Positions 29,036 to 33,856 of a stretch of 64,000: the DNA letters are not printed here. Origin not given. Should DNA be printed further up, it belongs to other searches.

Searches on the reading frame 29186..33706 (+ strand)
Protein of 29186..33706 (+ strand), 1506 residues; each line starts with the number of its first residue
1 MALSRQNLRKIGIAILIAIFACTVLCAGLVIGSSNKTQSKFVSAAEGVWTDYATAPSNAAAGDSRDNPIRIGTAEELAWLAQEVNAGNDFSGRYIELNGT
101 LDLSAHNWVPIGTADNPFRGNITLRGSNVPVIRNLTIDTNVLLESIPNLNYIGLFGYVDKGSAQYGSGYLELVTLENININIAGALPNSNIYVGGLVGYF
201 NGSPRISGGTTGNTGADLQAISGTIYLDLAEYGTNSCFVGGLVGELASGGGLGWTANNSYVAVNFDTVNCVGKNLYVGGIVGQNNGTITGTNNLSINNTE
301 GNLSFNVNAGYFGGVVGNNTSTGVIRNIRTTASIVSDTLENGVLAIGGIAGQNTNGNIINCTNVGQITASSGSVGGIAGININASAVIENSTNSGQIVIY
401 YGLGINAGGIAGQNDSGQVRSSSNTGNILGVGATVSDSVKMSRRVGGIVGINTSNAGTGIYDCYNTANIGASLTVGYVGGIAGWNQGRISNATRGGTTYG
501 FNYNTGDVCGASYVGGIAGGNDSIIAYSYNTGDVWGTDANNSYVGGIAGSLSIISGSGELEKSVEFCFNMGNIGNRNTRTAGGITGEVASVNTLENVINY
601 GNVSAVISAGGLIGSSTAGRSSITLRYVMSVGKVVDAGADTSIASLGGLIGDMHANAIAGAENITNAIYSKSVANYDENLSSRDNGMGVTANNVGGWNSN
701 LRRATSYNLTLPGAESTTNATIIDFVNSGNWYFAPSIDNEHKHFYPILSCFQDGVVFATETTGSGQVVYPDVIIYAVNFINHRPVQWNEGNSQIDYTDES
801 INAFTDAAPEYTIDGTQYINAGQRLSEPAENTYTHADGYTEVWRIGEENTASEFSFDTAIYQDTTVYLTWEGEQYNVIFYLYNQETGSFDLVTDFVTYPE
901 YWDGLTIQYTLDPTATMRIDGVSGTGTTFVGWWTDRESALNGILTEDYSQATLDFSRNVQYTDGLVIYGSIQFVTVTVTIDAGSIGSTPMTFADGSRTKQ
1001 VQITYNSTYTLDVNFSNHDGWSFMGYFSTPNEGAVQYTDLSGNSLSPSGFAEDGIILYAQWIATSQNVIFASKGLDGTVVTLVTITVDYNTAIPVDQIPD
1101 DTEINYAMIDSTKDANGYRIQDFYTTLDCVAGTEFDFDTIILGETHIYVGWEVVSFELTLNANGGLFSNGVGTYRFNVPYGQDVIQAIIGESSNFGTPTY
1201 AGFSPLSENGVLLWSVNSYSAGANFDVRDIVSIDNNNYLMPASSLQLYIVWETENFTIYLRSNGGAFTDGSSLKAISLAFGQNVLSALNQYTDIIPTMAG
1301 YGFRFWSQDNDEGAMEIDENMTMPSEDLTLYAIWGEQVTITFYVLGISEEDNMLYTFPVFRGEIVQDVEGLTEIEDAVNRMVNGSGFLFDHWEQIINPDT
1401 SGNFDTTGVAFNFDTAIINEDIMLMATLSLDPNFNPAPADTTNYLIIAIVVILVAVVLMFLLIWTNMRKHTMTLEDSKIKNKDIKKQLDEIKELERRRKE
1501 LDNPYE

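Call 9: search_protein_families(library=pfam, proteins=[window:29186-33706:+])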
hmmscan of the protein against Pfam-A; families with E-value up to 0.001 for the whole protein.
window:29186-33706:+ (1506 aa): 2 families
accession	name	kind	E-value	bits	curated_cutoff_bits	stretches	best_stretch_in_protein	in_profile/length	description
PF07581.17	Glug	-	4.6e-12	45.9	20.5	0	344-368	3-28/28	The GLUG motif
PF09479.16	Flg_new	-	0.00021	21.7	27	1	1295-1332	27-64/65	Listeria-Bacteroides repeat domain (List_Bact_rpt)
